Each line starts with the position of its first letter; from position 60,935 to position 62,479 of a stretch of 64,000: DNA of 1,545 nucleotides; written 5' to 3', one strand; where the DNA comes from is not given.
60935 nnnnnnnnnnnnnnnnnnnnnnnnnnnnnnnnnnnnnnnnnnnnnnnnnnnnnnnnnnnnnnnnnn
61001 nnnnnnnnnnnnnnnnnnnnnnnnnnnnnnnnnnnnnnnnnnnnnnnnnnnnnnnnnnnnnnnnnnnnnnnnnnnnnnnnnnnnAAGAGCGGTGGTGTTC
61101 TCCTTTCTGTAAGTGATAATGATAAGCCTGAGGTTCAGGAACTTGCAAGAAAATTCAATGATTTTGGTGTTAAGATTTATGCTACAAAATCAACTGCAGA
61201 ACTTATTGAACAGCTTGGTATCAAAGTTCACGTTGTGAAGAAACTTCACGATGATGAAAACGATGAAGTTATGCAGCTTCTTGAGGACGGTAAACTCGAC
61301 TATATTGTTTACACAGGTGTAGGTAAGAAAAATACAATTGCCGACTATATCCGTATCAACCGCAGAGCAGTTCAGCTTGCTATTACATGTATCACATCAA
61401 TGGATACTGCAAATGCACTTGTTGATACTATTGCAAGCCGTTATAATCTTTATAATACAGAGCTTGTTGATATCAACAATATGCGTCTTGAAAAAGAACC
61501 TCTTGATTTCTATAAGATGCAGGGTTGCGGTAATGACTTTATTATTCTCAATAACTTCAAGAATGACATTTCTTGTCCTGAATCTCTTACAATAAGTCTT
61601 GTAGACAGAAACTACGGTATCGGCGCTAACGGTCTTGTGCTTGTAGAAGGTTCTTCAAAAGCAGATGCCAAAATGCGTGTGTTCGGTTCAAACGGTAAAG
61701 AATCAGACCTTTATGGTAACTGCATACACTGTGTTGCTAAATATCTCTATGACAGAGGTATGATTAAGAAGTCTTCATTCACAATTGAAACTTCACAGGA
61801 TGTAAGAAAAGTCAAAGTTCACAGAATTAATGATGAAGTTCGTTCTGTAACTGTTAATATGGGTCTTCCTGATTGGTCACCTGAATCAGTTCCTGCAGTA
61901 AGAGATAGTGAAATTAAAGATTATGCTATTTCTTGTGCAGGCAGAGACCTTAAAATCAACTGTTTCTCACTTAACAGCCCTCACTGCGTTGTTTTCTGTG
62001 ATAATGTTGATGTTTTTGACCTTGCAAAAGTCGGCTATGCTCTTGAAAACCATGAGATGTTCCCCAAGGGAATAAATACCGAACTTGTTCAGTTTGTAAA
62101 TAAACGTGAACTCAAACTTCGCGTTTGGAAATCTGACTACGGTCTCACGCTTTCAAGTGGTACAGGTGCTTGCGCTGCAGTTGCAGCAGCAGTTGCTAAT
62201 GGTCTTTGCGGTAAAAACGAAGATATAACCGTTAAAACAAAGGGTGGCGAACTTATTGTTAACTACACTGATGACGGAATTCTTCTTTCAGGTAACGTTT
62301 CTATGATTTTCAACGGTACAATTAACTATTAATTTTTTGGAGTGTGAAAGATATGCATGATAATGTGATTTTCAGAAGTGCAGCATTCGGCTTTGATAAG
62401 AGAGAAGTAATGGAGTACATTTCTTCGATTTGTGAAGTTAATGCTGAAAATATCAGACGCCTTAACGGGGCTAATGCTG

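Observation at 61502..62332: CarB is extended by a complete DapF-fold domain that has lost both catalytic cysteines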

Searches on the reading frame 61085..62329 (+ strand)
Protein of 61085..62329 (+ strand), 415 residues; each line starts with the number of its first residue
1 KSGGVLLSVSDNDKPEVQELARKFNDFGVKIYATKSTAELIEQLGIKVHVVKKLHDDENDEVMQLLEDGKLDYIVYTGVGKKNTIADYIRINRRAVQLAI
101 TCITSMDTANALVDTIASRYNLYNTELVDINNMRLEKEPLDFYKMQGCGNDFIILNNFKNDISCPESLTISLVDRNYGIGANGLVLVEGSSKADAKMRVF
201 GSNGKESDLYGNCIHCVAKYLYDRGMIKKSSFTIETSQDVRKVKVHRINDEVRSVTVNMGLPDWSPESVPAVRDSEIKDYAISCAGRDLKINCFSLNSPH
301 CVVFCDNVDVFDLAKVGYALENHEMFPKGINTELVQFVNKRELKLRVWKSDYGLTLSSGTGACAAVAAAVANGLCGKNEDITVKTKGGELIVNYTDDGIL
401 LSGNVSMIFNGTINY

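Call 20: search_protein_representatives(protein=window:61085-62329:+)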
Query: 415 residues. Proteins with E-value up to 0.001 (for the whole library): 17367; up to 1e-10: 9382; up to 1e-30: 1355. The best 150 are listed.
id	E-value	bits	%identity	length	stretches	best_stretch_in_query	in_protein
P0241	4.9e-124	430.5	48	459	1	1-415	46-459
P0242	1.0e-111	389.9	42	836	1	2-413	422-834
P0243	6.4e-109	380.8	43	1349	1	1-414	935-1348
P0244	4.3e-108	378.1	44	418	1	1-413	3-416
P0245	1.4e-104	366.4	45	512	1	17-415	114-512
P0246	2.0e-96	339.6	42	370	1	48-413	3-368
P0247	5.8e-86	305.2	44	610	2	1-261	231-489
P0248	4.4e-83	295.7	39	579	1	3-414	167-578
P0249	1.4e-74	267.7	45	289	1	128-415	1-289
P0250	5.7e-71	255.8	45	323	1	1-271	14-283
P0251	3.0e-66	240.2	41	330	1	84-413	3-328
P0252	4.0e-64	233.3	46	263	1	67-307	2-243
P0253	4.9e-64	233.0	42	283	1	140-414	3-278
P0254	6.8e-63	229.2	52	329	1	16-228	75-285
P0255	3.4e-61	223.6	41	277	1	141-414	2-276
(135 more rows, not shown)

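Call 26: find_related_loci(query=A1, collection=genome_contigs, flank=6000)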
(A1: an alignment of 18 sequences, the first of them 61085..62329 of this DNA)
Query A1 (415 aa) in genome_contigs; peptide patterns used: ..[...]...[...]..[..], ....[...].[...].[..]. (x = any residue, [..] = any of these).
600 stretches matched a pattern (row limit reached: there are more); 583 encode a relative of the query (tblastn E <= 1e-3); the best 80 are kept; 80 distinct loci.
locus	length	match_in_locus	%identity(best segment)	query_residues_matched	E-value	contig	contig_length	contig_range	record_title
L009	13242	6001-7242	50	1-415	7e-131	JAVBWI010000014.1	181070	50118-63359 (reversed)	MAG: Clostridia bacterium isolate ZNE14_Bin7 all_Scaff010654, whole genome shotgun sequence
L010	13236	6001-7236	49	3-415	1e-130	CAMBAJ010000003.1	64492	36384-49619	MAG: uncultured Clostridia bacterium isolate SRR17382098_bin.38_metaWRAP_v1.3_MAG genome assembly, contig: ERZ10544617.2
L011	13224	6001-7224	49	4-415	2e-127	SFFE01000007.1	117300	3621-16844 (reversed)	MAG: Clostridiales bacterium isolate W0P39.002 Contig164, whole genome shotgun sequence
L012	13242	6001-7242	49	2-415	1e-127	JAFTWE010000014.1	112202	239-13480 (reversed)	MAG: Clostridia bacterium isolate RGIG4205 Roe_deer_Colon-3__c3787, whole genome shotgun sequence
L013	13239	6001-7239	50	1-415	2e-127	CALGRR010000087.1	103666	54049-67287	MAG TPA_asm: uncultured Clostridia bacterium isolate SRR6425758_bin.124_CONCOCT_v1.1_MAG genome assembly, contig: ERZ176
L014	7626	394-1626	51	4-415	8e-127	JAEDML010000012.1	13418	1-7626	MAG: Clostridiaceae bacterium isolate MAG265 NODE_5077_length_13418_cov_8.925092, whole genome shotgun sequence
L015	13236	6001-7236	49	4-415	1e-125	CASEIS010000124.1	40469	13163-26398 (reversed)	uncultured Firmicutes bacterium isolate CO.A71.metabat-bins.247 genome assembly, contig: CO.A71.metabat-bins.247.fa_k141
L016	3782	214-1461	47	1-415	1e-127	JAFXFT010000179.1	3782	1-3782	MAG: Oscillospiraceae bacterium isolate RGIG6375 Sheep_Rectum-4__c583109, whole genome shotgun sequence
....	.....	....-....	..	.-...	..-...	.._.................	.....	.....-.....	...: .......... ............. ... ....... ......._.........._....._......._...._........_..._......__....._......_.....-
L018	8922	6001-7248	48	1-415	6e-124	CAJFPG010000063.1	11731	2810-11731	Candidatus Geddesella stercoravicola isolate Coassembly_mag_563 genome assembly, contig: MAGpy_11413_min2k_bin_563_fak87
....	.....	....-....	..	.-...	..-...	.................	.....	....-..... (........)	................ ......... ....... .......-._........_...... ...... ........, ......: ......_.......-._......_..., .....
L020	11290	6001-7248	49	1-413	7e-122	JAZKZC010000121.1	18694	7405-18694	MAG: Eubacteriales bacterium isolate T1900045092_TC20190086.MAGScoT_cleanbin_000034 SGB_4716_k141_2331537, whole genome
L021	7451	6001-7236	46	3-415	5e-120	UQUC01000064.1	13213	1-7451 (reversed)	uncultured Oscillibacter sp. isolate UMGS638 genome assembly, contig: NODE_3859_length_13213_cov_18.945432, whole genome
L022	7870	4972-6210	44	4-415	6e-119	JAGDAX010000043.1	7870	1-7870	MAG: Clostridia bacterium isolate RGIG10301 Yak_Rumen.Co__c1759312, whole genome shotgun sequence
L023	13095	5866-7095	46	5-415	7e-119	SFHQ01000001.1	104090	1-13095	MAG: Clostridiales bacterium isolate W1P12.009 Contig12, whole genome shotgun sequence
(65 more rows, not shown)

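Call 45: predict_structure(alignment_id=A2)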
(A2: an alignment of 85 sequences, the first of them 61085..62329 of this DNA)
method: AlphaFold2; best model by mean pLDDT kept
length: 415 residues; sequences in the alignment: 85
mean_pLDDT: 88.9   pTM: 0.76
mean pLDDT of the five models: 88.9, 88.0, 88.0, 87.7, 87.2
residues with pLDDT >= 90: 253; 70-90: 136; 50-70: 24; < 50: 2
segments of 3 or more residues with pLDDT < 50: none
pLDDT, mean of each block of 10 residues (from residue 1): 84 90 92 95 96 85 93 84 79 84 87 76 52 69 92 93 82 72 93 96 80 94 96 95 95 96 91 87 92 93 95 91 90 97 94 86 98 98 96 98 95 84
secondary structure, 60 per line:
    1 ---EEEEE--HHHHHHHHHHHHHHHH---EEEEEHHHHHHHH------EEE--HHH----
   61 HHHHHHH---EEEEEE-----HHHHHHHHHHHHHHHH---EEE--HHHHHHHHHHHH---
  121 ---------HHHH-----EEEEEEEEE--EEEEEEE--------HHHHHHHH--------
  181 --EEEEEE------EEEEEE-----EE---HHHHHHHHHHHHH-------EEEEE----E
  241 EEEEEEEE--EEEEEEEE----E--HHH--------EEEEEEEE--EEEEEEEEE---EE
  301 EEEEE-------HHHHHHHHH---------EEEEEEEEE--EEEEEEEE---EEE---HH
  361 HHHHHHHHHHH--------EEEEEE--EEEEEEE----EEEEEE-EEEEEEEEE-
elements in order: E4-8 H11-26 E30-34 H35-42 E49-51 H61-67 E71-76 H82-97 E101-103 H106-117 H130-133 E139-147 E150-156 H165-172 E183-188 E195-200 H211-223 E231-235 E240-248 E251-258 E277-284 E287-295 E299-305 H313-321 E331-339 E342-349 E353-355 H359-371 E380-385 E388-394 E399-404 E406-414

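Call 47: fold_search(model_id=the predicted structure, library=pdb)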
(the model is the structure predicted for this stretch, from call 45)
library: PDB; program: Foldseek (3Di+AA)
matches with E <= 10: 1293; with E <= 0.001: 145
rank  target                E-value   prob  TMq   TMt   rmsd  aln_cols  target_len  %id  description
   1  2otn_A                1.0e-31  1.00  0.63  0.88   2.3       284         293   33  Crystal structure of the catalytically active form of diaminopimelate epimerase from Bacillus anthracis (released 2008-03-04)
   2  9mro_A                1.2e-31  1.00  0.61  0.88   2.4       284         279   31  Crystal structures of a cyanobacterial DAP epimerase bound to either D,L-aziDAP or D,L-alpha-methyl DAP (released 2025-07-16)
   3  8qzy_A                3.1e-31  1.00  0.61  0.90   2.5       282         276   29  Structural and biochemical characterization of diaminopimelate epimerase from Pseudomonas aeruginosa (released 2024-11-06)
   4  2q9j                  8.8e-30  1.00  0.60  0.89   2.6       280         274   30  Crystal structure of the C217S mutant of diaminopimelate epimerase (released 2007-10-23)
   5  8qzy_B                9.9e-30  1.00  0.61  0.90   2.3       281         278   29  Structural and biochemical characterization of diaminopimelate epimerase from Pseudomonas aeruginosa (released 2024-11-06)
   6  2otn_B                1.4e-29  1.00  0.55  0.77   3.9       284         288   32  Crystal structure of the catalytically active form of diaminopimelate epimerase from Bacillus anthracis (released 2008-03-04)
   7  4ijz_A                3.3e-29  1.00  0.60  0.89   2.7       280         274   30  Crystal structure of diaminopimelate epimerase from Escherichia coli (released 2013-02-20)
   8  1gqz                  4.7e-29  1.00  0.61  0.90   2.4       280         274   29  Refinement of Haemophilus influenzae Diaminopimelate epimerase at 1.7A (released 2003-06-12)
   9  2q9h                  5.0e-29  1.00  0.61  0.90   2.5       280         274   29  Crystal structure of the C73S mutant of diaminopimelate epimerase (released 2007-10-23)
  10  1bwz                  5.9e-29  1.00  0.60  0.89   2.5       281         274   31  DIAMINOPIMELATE EPIMERASE FROM HEMOPHILUS INFLUENZAE (released 1998-12-16)
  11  4ik0_B                1.0e-28  1.00  0.60  0.89   2.6       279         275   30  Crystal structure of diaminopimelate epimerase Y268A mutant from Escherichia coli (released 2013-02-20)
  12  5ha4_A                1.6e-28  1.00  0.61  0.90   2.3       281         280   29  Structure of a diaminopimelate epimerase from Acinetobacter baumannii (released 2016-01-27)
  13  4ijz_B                2.8e-28  1.00  0.60  0.88   2.7       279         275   30  Crystal structure of diaminopimelate epimerase from Escherichia coli (released 2013-02-20)
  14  5ha4_B                3.0e-28  1.00  0.62  0.90   2.2       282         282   29  Structure of a diaminopimelate epimerase from Acinetobacter baumannii (released 2016-01-27)
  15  7vdy_B                4.7e-28  1.00  0.62  0.92   1.7       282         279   26  Crystal structure of O-ureidoserine racemase (released 2021-12-15)
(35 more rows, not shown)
